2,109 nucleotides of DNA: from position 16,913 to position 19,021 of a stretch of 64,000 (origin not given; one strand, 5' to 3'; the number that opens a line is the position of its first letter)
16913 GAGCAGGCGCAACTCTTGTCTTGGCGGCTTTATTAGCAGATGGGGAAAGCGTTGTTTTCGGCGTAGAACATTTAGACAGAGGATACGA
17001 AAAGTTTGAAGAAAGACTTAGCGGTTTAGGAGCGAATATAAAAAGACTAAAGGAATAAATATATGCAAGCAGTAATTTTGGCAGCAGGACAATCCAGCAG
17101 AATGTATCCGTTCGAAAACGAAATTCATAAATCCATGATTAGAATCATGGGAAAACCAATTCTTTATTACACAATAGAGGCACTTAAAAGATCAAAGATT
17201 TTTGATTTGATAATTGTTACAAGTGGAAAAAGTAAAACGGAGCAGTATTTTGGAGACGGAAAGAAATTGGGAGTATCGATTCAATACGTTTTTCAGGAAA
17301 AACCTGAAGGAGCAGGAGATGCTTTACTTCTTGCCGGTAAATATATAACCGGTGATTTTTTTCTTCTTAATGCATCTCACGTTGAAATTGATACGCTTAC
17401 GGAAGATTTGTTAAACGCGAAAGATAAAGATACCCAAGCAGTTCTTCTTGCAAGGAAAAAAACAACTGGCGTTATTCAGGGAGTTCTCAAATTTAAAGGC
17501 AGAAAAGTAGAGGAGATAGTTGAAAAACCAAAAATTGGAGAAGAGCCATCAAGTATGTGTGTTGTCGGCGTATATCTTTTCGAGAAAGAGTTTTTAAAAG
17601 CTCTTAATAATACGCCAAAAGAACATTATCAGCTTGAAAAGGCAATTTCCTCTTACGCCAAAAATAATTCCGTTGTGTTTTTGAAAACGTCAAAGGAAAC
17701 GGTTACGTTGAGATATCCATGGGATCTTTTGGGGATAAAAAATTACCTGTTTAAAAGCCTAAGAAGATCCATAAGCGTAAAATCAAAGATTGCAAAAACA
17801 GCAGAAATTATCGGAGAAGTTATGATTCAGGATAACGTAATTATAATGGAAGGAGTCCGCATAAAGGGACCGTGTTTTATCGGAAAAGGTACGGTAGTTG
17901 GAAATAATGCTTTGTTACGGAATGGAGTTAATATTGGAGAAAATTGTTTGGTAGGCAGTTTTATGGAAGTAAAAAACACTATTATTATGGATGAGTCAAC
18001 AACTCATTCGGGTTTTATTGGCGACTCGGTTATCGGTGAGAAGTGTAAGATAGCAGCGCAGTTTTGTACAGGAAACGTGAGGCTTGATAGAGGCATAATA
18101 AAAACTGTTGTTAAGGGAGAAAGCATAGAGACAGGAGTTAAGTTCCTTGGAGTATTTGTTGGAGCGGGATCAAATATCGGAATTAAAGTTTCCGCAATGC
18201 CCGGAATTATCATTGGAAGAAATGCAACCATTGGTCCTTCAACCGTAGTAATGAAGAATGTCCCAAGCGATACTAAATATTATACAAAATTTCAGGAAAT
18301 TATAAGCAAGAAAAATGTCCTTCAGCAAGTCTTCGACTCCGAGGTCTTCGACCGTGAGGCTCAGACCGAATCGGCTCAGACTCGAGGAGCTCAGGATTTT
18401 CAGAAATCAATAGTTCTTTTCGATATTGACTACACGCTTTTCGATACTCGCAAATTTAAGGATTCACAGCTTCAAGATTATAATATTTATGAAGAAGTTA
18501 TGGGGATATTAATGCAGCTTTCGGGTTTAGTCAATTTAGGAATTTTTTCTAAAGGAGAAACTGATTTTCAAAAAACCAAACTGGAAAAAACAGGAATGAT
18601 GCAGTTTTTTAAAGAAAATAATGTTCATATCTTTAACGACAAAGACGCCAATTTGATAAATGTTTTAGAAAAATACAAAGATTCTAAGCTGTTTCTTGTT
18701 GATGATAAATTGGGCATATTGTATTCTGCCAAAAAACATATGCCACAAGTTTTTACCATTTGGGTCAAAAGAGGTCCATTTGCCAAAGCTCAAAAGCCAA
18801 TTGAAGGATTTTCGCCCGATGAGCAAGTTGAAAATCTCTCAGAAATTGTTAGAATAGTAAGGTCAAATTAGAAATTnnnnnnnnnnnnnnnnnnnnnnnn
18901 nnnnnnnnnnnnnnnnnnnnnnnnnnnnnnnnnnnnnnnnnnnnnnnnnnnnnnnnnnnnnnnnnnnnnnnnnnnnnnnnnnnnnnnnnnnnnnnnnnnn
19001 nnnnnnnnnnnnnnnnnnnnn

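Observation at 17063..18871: GlmU-like nucleotidyltransferase / left-handed beta-helix protein carrying an extra C-terminal HAD-superfamily domain, adjacent to glmS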

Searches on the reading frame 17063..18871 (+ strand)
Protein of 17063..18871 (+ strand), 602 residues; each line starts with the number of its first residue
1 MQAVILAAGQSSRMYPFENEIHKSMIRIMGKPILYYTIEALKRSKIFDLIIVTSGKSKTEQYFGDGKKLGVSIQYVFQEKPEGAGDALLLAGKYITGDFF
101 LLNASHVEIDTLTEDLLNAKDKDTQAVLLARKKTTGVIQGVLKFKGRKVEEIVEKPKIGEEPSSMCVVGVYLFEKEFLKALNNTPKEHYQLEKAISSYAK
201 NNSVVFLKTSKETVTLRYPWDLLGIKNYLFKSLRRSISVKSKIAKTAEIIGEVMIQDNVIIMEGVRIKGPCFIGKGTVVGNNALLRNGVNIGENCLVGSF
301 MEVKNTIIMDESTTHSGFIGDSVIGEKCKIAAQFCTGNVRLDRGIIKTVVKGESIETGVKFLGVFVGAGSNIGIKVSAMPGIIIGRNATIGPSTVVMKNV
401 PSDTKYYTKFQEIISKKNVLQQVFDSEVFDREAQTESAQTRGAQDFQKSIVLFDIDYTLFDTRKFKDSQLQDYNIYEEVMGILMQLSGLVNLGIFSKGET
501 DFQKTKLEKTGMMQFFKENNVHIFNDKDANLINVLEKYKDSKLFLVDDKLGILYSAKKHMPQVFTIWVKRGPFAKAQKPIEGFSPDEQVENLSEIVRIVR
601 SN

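Call 5: search_protein_families(library=pfam, proteins=[window:17063-18871:+], max_evalue=1)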
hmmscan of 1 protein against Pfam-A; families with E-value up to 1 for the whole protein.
window:17063-18871:+ (602 aa): 11 families
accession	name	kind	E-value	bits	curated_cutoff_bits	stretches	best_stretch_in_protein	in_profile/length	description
PF00483.29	NTP_transferase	-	2.9e-27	96.2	21.2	1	3-202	2-213/245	Nucleotidyl transferase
PF00132.30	Hexapep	-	2.8e-15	55.7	27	3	271-299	2-30/36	Bacterial transferase hexapeptide (six repeats)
PF25084.1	LbH_EIF2B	-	3e-10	40.5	54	2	254-314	5-64/105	EIF2B subunit epsilon LbH domain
PF12804.13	NTP_transf_3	-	7.5e-09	36.4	27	1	3-101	1-91/160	MobA-like NTP transferase domain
PF02348.25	CTP_transf_3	-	0.0001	22.6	22.6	1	21-60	14-53/217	Cytidylyltransferase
PF01128.25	IspD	-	0.00031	21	27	1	1-60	1-57/221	2-C-methyl-D-erythritol 4-phosphate cytidylyltransferase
PF07959.18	Fucose_pyrophosphorylase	-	0.0017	17.8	34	1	238-301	261-325/418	Fucose pyrophosphorylase domain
PF00535.33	Glycos_transf_2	-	0.0019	18.6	23.3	1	32-134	11-118/168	Glycosyl transferase family 2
PF14602.12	Hexapep_2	-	0.029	14.5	27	1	273-298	4-27/34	Hexapeptide repeat of succinyl-transferase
PF25087.1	GMPPB_C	-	0.32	11.1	39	0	242-312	12-80/110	GMPPB C-terminal domain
PF08681.18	TacA1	-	0.86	10.1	21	0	175-198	55-78/80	Antitoxin TacA 1-like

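Call 6: search_protein_families(library=ncbifam, proteins=[window:17063-18871:+], max_evalue=1)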
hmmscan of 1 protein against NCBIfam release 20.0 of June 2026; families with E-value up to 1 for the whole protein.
window:17063-18871:+ (602 aa): 80 families (the best 25 are shown)
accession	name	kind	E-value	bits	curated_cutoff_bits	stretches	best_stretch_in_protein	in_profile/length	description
TIGR03992.1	Arch_glmU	subfamily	1e-88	297.9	292.1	1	1-396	1-393/393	bifunctional sugar-1-phosphate nucleotidylyltransferase/acetyltransferase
NF041173.1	Sug_nt_acttase_Thmprot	equivalog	1.6e-63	215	600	1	1-406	1-403/405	bifunctional sugar-1-phosphate nucleotidylyltransferase/acetyltransferase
TIGR01208.1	rmlA_long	equivalog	4.1e-40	137.8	320.25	1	3-332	2-333/353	glucose-1-phosphate thymidylyltransferase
TIGR03991.1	alt_bact_glmU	hypoth_equivalog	1.9e-27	96.6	225.3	1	251-415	200-364/394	UDP-N-acetylglucosamine diphosphorylase/glucosamine-1-phosphate N-acetyltransferase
NF041313.1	UDPGP_AglF_Halo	equivalog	1.7e-25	89.9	400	1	1-203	1-207/234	UTP--glucose-1-phosphate uridylyltransferase AglF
TIGR01173.1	glmU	equivalog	3.3e-25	88.8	366.85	2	1-281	1-291/452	bifunctional UDP-N-acetylglucosamine diphosphorylase/glucosamine-1-phosphate N-acetyltransferase GlmU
NF010933.0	PRK14353.1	equivalog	3.8e-24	85.1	505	2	240-406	268-423/453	bifunctional UDP-N-acetylglucosamine diphosphorylase/glucosamine-1-phosphate N-acetyltransferase GlmU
NF052502.1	man1P_GTase_Rv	exception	7.1e-23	81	440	1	1-333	1-327/352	mannose-1-phosphate guanylyltransferase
TIGR01207.1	rmlA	equivalog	5.7e-21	74.9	360.65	1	3-184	2-189/286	glucose-1-phosphate thymidylyltransferase RfbA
TIGR01099.1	galU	equivalog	1.1e-19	71.1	326.8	2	71-207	94-243/261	UTP--glucose-1-phosphate uridylyltransferase GalU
NF010934.1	PRK14354.1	equivalog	2.6e-19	69.1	450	2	3-277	2-287/447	bifunctional UDP-N-acetylglucosamine diphosphorylase/glucosamine-1-phosphate N-acetyltransferase GlmU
NF010932.0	PRK14352.1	equivalog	2.7e-18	65.9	611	2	240-409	291-447/488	bifunctional UDP-N-acetylglucosamine diphosphorylase/glucosamine-1-phosphate N-acetyltransferase GlmU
NF010935.0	PRK14355.1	equivalog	4.1e-17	61.9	718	2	247-412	298-446/459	bifunctional UDP-N-acetylglucosamine diphosphorylase/glucosamine-1-phosphate N-acetyltransferase GlmU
NF010936.0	PRK14356.1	equivalog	2.1e-16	59.9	666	2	237-404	284-439/456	bifunctional UDP-N-acetylglucosamine diphosphorylase/glucosamine-1-phosphate N-acetyltransferase GlmU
NF012024.0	PRK15480.1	equivalog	2.9e-16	59.5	588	1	3-183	6-189/292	glucose-1-phosphate thymidylyltransferase RfbA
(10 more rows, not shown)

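Call 12: find_homologous_proteins(query=window:17063-18868:+, max_evalue=0.00001)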
Query window:17063-18868:+ (602 aa): 986 proteins with E <= 0.00001 among 8000 candidates; the best 120 are listed.
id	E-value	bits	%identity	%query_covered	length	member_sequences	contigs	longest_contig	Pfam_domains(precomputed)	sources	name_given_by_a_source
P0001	0.0e+0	1323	100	100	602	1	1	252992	PF00483.30,PF00132.31,PF25087.2,PF25084.2,PF12804.14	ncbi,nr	ncbi:MAG: sugar phosphate nucleotidyltransferase [Candidatus Levybacteria bacterium]|nr:sugar phosph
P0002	0.0e+0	1108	85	100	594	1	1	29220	PF00483.30,PF14602.13,PF00132.31,PF25087.2,PF25084.2,PF12804.14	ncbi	-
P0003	1.3e-256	871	69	100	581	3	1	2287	PF00483.30,PF00132.31,PF25087.2,PF25084.2,PF12804.14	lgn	-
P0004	9.1e-250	848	68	100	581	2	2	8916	PF00483.30,PF00132.31,PF25087.2,PF25084.2,PF12804.14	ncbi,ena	ncbi:MAG: sugar phosphate nucleotidyltransferase [Patescibacteria group bacterium]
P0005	2.5e-240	817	64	100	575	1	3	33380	PF00483.30,PF14602.13,PF00132.31,PF25087.2,PF25084.2,PF12804.14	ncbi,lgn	-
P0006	7.7e-238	809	65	100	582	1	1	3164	PF00483.30,PF14602.13,PF00132.31,PF25087.2,PF25084.2,PF12804.14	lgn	-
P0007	1.3e-233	795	62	100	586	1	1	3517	PF00483.30,PF14602.13,PF00132.31,PF25087.2,PF25084.2,PF24894.2,PF12804.14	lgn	-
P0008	1.3e-231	788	85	69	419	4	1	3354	PF00483.30,PF14602.13,PF00132.31,PF25087.2,PF25084.2,PF12804.14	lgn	-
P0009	5.9e-231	786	84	69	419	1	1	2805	PF00483.30,PF00132.31,PF25087.2,PF25084.2,PF12804.14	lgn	-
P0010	1.2e-230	785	85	69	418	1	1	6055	PF00483.30,PF00132.31,PF25087.2,PF25084.2,PF12804.14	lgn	-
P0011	8.9e-210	716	58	100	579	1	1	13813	PF00483.30,PF14602.13,PF00132.31,PF25087.2,PF25084.2,PF12804.14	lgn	-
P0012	1.1e-205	702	55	100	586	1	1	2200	PF00483.30,PF00702.33,PF14602.13,PF00132.31,PF25087.2,PF25084.2,PF12804.14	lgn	-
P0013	5.3e-201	687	56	100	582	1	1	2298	PF00483.30,PF14602.13,PF00132.31,PF25087.2,PF25084.2,PF12804.14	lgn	-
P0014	1.3e-198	679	55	100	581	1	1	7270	PF00483.30,PF14602.13,PF00132.31,PF25087.2,PF25084.2,PF12804.14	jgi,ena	-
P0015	1.4e-194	666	54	100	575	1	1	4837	PF00483.30,PF14602.13,PF00132.31,PF25087.2,PF25084.2,PF12804.14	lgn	-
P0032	2.0e-173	596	47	100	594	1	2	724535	PF00483.30,PF00132.31,PF25087.2,PF25084.2,PF12804.14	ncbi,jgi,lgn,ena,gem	-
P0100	2.7e-148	513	56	69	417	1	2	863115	PF00483.30,PF14602.13,PF00132.31,PF25087.2,PF25084.2,PF12804.14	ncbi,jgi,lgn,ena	-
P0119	7.1e-146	505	55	69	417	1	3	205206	PF00483.30,PF14602.13,PF00132.31,PF25087.2,PF25084.2,PF12804.14,PF02348.26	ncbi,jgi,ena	-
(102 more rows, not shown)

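Call 36: find_encoding_contigs(protein=P0032, flank=10000, max_places=1)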
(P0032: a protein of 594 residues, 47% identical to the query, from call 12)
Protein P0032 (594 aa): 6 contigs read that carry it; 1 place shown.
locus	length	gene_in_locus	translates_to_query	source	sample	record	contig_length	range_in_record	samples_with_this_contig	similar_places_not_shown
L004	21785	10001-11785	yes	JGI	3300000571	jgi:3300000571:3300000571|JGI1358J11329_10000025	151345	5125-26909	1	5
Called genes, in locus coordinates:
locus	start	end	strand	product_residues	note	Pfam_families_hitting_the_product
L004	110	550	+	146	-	PF02381:MraZ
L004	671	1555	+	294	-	PF01795:Methyltransf_5, PF13847:Methyltransf_31 (faint)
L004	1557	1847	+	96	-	-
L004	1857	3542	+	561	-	PF03717:PBP_dimer, PF00905:Transpeptidase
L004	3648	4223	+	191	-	PF04307:YdjM, PF00882:Zn_dep_PLPC (weak)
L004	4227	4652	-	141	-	PF00293:NUDIX, PF14815:NUDIX_4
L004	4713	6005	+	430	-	PF08245:Mur_ligase_M, PF02875:Mur_ligase_C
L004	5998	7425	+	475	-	PF01225:Mur_ligase, PF08245:Mur_ligase_M, PF02875:Mur_ligase_C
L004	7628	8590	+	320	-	PF01565:FAD_binding_4, PF02873:MurB_C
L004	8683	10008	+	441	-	PF00275:EPSP_synthase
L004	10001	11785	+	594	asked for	PF00483:NTP_transferase, PF12804:NTP_transf_3, PF25084:LbH_EIF2B (faint), PF00132:Hexapep (faint), PF25087:GMPPB_C (weak)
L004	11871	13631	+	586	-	PF13522:GATase_6, PF13537:GATase_7, PF01380:SIS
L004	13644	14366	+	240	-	PF00561:Abhydrolase_1, PF08538:DUF1749 (weak), PF12146:Hydrolase_4, PF20408:Abhydrolase_11 (faint), PF20434:BD-FAE (weak), PF12697:Abhydrolase_6, PF07819:PGAP1, PF00561:Abhydrolase_1, +3 more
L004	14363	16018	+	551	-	PF08245:Mur_ligase_M, PF02875:Mur_ligase_C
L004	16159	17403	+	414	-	PF01041:DegT_DnrJ_EryC1, PF00155:Aminotran_1_2 (weak), PF01041:DegT_DnrJ_EryC1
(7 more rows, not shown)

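Call 52: predict_structure(alignment_id=A1)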
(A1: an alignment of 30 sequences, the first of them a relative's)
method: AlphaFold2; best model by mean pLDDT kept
length: 602 residues; sequences in the alignment: 30
mean_pLDDT: 87.5   pTM: 0.67
mean pLDDT of the five models: 87.5, 86.5, 86.5, 85.3, 82.6
residues with pLDDT >= 90: 384; 70-90: 170; 50-70: 9; < 50: 39
segments of 3 or more residues with pLDDT < 50: 408-446
pLDDT, mean of each block of 10 residues (from residue 1): 90 83 92 97 97 83 93 92 88 95 94 94 93 71 93 84 90 95 88 94 95 91 96 96 97 98 98 98 98 98 98 97 98 88 86 85 96 92 95 90 72 32 33 29 53 91 83 85 87 93 88 89 90 91 94 93 92 80 91 88 82
secondary structure, 60 per line:
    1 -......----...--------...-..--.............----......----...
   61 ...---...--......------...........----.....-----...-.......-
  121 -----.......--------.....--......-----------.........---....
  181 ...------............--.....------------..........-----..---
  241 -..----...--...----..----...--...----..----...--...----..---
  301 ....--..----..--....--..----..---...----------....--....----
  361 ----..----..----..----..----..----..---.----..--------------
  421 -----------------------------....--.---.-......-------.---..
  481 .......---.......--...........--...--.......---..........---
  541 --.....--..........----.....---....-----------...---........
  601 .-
elements in order: E2-7 H33-43 E48-53 H58-63 E72-77 H84-94 E99-103 H113-119 E126-132 E141-145 E148-153 E165-173 H177-183 H190-201 E204-208 H221-230 E248-250 E253-255 E266-268 E271-273 E284-286 E289-291 E301-304 E317-320 E334-336 E347-350 E353-356 E450-453 H462-467 H479-487 E491-497 H500-510 E521-524 H528-537 E543-547 H550-559 E564-568 H572-575 E587-589 H593-601

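Call 70: find_encoding_contigs(protein=P0100, flank=10000, max_places=1)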
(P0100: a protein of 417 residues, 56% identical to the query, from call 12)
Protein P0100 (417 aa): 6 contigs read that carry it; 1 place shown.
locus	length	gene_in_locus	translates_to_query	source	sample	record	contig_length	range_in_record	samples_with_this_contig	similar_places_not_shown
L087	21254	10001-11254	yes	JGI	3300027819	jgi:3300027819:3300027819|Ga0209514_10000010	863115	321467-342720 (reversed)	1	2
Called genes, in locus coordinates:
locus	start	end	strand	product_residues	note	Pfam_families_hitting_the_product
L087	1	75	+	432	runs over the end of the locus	PF00587:tRNA-synt_2b, PF03129:HGTP_anticodon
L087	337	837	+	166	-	-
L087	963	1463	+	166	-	PF02381:MraZ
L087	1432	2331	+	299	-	PF01795:Methyltransf_5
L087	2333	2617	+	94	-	-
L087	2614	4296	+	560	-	PF03717:PBP_dimer, PF00905:Transpeptidase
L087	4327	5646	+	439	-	PF08245:Mur_ligase_M, PF02875:Mur_ligase_C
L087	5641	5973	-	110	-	PF02643:DUF192 (weak)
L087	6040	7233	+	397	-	PF08245:Mur_ligase_M, PF02875:Mur_ligase_C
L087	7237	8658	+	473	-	PF01225:Mur_ligase, PF08245:Mur_ligase_M, PF02875:Mur_ligase_C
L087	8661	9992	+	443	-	PF00275:EPSP_synthase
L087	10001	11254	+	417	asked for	PF00483:NTP_transferase, PF12804:NTP_transf_3, PF25084:LbH_EIF2B (weak), PF00132:Hexapep (weak), PF14602:Hexapep_2 (faint), PF25087:GMPPB_C, PF00132:Hexapep (weak)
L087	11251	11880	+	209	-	-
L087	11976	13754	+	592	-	PF13230:GATase_4 (weak), PF13522:GATase_6, PF13537:GATase_7, PF01380:SIS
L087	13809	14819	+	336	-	PF00953:Glycos_transf_4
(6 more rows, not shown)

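Call 71: find_encoding_contigs(protein=P0119, flank=10000, max_places=1)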
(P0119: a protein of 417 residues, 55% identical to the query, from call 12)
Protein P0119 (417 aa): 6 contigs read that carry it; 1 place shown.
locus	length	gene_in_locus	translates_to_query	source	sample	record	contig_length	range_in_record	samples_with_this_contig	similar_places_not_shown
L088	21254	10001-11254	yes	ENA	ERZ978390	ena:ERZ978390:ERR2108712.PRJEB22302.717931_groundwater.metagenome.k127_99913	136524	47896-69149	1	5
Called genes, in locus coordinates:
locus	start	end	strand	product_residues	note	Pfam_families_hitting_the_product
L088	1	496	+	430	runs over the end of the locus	PF00587:tRNA-synt_2b, PF03129:HGTP_anticodon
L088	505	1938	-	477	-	PF13522:GATase_6, PF13537:GATase_7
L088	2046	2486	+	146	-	-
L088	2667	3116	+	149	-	PF02381:MraZ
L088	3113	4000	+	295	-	PF01795:Methyltransf_5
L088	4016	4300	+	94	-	-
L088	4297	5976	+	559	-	PF03717:PBP_dimer, PF00905:Transpeptidase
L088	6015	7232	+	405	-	PF08245:Mur_ligase_M, PF02875:Mur_ligase_C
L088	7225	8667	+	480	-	PF01225:Mur_ligase, PF08245:Mur_ligase_M, PF02875:Mur_ligase_C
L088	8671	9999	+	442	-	PF00275:EPSP_synthase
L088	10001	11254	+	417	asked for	PF00483:NTP_transferase, PF02348:CTP_transf_3 (faint), PF12804:NTP_transf_3, PF25084:LbH_EIF2B, PF14602:Hexapep_2 (faint), PF00132:Hexapep (weak), PF25087:GMPPB_C, PF00132:Hexapep (weak)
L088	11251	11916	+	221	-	-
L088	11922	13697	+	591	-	PF13230:GATase_4 (weak), PF13522:GATase_6, PF13537:GATase_7, PF01380:SIS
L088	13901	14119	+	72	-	PF12728:HTH_17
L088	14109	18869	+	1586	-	PF00535:Glycos_transf_2, PF00535:Glycos_transf_2, PF13641:Glyco_tranf_2_3, PF13632:Glyco_trans_2_3, PF13439:Glyco_transf_4, PF20706:GT4-conflict, PF00534:Glycos_transf_1, PF13692:Glyco_trans_1_4, +3 more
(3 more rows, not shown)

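Call 77: list_cluster_members(proteins=[P0001, P0238, P0216, P0281])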
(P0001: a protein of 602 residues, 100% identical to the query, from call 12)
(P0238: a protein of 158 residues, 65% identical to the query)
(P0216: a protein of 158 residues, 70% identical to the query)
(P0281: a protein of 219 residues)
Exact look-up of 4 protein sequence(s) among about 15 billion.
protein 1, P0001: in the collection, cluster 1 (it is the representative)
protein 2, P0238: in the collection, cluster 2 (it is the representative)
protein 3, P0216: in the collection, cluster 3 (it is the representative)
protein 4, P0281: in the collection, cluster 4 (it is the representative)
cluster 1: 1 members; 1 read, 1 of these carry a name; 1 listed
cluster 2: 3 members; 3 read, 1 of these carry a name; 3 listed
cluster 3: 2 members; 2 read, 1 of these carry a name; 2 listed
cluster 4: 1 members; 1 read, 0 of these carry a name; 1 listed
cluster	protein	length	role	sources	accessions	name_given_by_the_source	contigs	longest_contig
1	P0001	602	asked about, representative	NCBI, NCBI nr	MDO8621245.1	MAG: sugar phosphate nucleotidyltransferase [Candidatus Levybacteria bacterium] | sugar phosphate nucleotidyltransferase [Candidatus Levybacteria bacterium]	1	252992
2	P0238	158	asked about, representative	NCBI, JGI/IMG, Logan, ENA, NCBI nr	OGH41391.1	MAG: hypothetical protein A3H79_04295 [Candidatus Levybacteria bacterium ...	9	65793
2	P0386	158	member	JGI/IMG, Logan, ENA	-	-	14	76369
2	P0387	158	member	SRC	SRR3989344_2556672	-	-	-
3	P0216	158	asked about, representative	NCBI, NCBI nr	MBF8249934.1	MAG: hypothetical protein HW400_535 [Candidatus Levybacteria bacterium] | hypothetical protein [Candidatus Levybacteria bacterium]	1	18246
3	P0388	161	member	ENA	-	-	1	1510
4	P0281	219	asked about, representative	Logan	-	-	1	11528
